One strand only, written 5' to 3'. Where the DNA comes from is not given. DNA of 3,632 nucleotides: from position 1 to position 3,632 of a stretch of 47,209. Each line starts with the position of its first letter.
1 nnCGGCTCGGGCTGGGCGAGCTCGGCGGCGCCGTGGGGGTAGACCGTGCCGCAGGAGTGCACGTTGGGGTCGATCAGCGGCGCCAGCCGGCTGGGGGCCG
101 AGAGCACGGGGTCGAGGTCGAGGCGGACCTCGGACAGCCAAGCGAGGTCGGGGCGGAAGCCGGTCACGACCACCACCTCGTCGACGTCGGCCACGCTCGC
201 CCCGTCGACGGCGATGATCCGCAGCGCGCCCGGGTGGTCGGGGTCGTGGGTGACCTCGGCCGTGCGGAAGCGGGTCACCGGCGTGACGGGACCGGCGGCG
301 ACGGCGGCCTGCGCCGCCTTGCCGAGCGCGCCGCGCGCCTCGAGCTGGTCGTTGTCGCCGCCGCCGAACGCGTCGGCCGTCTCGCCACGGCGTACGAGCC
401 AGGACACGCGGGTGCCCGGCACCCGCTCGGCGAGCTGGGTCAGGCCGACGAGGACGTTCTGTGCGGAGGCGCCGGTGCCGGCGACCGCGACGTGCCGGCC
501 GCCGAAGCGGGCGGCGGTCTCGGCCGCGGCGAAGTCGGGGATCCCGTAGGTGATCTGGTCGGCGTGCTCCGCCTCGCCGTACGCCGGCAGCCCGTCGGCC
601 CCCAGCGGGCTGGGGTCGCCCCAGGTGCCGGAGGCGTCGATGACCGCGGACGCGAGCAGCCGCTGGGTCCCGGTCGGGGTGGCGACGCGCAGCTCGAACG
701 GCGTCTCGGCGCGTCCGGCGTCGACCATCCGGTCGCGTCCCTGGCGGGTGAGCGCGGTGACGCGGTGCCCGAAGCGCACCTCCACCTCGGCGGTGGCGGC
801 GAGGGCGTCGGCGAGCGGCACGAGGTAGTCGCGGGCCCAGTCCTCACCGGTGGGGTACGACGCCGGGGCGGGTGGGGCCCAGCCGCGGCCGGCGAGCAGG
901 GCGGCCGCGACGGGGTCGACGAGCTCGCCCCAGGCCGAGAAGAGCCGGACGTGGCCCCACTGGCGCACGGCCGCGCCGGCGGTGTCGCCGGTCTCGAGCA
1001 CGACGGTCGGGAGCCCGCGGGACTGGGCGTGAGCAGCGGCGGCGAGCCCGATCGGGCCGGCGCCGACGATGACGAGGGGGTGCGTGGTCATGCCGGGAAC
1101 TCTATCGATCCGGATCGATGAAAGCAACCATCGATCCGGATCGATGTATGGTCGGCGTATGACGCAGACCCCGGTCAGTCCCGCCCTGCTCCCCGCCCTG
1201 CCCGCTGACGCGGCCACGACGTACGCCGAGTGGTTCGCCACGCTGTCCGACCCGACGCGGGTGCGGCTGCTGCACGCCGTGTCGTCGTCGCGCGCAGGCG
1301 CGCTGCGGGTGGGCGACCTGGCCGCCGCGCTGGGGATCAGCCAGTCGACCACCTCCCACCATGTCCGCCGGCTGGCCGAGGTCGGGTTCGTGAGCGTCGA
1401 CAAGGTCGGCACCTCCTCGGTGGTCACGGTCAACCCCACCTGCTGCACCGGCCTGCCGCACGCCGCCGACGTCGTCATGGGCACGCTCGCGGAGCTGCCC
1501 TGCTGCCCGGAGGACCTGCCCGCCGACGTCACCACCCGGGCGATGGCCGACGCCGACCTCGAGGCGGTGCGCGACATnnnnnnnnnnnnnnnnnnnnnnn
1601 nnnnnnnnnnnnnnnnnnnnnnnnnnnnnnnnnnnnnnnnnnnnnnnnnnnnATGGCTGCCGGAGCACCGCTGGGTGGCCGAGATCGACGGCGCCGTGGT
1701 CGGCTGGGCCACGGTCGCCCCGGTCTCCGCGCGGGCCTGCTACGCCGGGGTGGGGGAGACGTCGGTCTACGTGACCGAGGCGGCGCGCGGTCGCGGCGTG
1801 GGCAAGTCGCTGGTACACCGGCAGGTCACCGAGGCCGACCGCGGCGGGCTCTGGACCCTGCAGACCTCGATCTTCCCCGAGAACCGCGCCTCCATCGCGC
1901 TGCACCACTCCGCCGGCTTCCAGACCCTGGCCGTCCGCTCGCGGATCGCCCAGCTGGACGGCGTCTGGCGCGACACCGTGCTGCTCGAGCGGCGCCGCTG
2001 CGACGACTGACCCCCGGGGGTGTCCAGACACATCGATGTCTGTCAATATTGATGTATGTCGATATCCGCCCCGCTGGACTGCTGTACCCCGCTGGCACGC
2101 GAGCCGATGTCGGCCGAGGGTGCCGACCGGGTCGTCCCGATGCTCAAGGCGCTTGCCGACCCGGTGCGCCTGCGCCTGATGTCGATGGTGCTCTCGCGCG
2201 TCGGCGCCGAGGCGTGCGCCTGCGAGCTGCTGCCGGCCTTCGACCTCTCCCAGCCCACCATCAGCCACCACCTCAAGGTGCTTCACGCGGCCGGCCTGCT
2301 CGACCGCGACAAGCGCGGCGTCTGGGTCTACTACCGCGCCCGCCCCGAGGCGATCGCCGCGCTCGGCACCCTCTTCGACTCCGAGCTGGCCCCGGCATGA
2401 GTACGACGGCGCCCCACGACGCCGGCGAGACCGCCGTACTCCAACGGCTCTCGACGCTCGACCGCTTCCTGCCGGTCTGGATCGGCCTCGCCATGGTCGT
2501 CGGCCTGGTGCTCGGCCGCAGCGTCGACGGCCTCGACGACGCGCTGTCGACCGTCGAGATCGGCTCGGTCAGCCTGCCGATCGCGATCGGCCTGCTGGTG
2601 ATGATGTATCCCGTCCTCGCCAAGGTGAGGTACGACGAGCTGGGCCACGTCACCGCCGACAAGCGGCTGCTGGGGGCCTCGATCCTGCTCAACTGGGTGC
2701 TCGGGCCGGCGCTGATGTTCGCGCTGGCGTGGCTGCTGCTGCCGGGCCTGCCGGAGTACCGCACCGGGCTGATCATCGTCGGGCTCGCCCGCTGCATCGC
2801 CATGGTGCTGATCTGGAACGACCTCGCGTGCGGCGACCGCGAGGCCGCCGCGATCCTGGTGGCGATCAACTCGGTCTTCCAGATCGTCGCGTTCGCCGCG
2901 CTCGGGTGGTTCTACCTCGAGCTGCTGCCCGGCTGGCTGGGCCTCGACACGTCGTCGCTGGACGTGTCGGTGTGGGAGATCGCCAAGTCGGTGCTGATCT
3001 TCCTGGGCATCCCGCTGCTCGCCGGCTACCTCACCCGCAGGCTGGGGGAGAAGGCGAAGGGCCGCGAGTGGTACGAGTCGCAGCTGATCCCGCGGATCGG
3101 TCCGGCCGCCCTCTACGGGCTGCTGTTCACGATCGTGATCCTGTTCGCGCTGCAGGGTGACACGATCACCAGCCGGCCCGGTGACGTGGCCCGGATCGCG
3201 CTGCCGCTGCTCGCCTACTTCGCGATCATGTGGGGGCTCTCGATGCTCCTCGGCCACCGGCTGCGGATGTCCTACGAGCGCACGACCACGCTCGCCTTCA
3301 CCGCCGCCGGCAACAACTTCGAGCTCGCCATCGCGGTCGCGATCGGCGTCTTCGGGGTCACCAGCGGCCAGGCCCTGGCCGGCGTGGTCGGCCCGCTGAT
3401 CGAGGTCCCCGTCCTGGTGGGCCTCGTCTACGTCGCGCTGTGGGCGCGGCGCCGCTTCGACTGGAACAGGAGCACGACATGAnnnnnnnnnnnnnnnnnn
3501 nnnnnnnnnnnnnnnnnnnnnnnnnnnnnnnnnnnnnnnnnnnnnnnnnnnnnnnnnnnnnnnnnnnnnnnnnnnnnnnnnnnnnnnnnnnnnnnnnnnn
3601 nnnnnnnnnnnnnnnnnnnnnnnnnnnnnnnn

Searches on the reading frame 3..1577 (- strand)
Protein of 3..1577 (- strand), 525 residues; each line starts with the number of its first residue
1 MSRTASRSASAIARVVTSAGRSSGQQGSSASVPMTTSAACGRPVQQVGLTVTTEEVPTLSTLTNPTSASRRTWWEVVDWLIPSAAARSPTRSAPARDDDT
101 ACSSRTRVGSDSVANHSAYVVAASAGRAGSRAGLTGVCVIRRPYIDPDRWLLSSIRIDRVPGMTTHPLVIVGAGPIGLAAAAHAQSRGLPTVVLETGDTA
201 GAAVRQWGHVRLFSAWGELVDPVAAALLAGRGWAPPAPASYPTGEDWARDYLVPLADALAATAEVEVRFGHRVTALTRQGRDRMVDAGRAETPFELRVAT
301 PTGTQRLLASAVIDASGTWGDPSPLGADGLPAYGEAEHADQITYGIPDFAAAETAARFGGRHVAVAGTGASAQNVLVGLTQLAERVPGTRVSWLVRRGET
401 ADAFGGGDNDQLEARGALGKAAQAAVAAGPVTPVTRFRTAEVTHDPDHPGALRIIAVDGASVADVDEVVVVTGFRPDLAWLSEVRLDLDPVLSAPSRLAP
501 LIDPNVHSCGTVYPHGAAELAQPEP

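Call 8: search_protein_families(library=pfam, proteins=[window:3-1577:-], max_evalue=0.0001)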
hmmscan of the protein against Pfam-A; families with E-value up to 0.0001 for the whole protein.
window:3-1577:- (525 aa): 6 families
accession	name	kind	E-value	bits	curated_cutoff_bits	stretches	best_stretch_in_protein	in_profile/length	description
PF13738.12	Pyr_redox_3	-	5.2e-12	46.1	30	1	169-484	1-277/305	Pyridine nucleotide-disulphide oxidoreductase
PF07992.20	Pyr_redox_2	-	1.6e-07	31.5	26.1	1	168-488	3-251/291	Pyridine nucleotide-disulphide oxidoreductase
PF12831.13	FAD_oxidored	-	2.5e-06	27.5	27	1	168-317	2-145/416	FAD dependent oxidoreductase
PF01266.30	DAO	-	1e-05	25.7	27.9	1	168-212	2-48/353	FAD dependent oxidoreductase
PF00890.30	FAD_binding_2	-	1.8e-05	24.5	20.4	0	169-201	3-35/414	FAD binding domain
PF13450.12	NAD_binding_8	-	2e-05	25.2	21.9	1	170-208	1-39/68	NAD(P)-binding Rossmann-like domain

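Call 61: search_protein_families(library=ncbifam, proteins=[window:3-1577:-], max_evalue=0.00001)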
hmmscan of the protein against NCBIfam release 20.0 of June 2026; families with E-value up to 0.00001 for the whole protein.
window:3-1577:- (525 aa): 4 families
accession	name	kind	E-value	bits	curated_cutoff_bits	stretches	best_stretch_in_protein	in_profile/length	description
NF040505.1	ArsO_flavin_mono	equivalog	1.8e-12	47.4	425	1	168-486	3-292/346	ArsO family NAD(P)H-dependent flavin-containing monooxygenase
NF006002.0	PRK08132.1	subfamily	2e-09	36.4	416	1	163-201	23-61/552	FAD-dependent oxidoreductase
TIGR04018.1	Bthiol_YpdA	hypoth_equivalog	6.4e-09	35.1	339.9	1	168-215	2-49/316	YpdA family putative bacillithiol disulfide reductase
TIGR03364.1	HpnW_proposed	hypoth_equivalog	5.4e-08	32.3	285.1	1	168-214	3-50/365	TIGR03364 family FAD-dependent oxidoreductase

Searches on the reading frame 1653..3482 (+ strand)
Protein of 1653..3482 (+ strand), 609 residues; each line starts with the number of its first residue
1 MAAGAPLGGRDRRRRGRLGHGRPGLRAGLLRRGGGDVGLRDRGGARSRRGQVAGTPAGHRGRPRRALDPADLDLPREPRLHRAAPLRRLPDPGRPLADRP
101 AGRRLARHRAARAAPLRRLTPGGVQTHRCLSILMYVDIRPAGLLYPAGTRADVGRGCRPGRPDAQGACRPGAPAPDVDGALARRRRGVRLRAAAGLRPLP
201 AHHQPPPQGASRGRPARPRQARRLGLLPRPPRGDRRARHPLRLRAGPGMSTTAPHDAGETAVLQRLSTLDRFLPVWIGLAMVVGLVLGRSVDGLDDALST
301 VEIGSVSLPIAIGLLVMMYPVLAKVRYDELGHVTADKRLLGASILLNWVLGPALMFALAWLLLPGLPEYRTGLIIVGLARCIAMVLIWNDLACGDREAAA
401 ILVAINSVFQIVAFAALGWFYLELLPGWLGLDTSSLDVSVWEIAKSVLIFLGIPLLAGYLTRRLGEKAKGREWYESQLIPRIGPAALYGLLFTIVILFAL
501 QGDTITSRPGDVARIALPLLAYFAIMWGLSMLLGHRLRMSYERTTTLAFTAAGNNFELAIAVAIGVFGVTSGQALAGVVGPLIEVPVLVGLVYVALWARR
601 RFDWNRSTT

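Call 8: search_protein_families(library=pfam, proteins=[window:1653-3482:+], max_evalue=0.0001)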
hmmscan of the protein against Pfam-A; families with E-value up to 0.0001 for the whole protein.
window:1653-3482:+ (609 aa): 1 family
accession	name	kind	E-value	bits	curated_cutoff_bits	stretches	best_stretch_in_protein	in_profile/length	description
PF01758.21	SBF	-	1.6e-55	188.2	24.3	1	311-507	1-190/191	Sodium Bile acid symporter family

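Call 58: find_encoding_contigs(protein=window:1653-3482:+, flank=10000, max_places=2)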
Protein window:1653-3482:+ (609 aa): no gene with exactly this product is on record in the collection.

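Call 61: search_protein_families(library=ncbifam, proteins=[window:1653-3482:+], max_evalue=0.00001)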
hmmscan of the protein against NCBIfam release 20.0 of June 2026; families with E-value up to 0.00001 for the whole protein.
window:1653-3482:+ (609 aa): 1 family
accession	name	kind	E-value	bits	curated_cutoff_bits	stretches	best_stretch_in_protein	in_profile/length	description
TIGR00832.1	acr3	equivalog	3.3e-131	437.5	282.8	1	266-595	1-327/327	ACR3 family arsenite efflux transporter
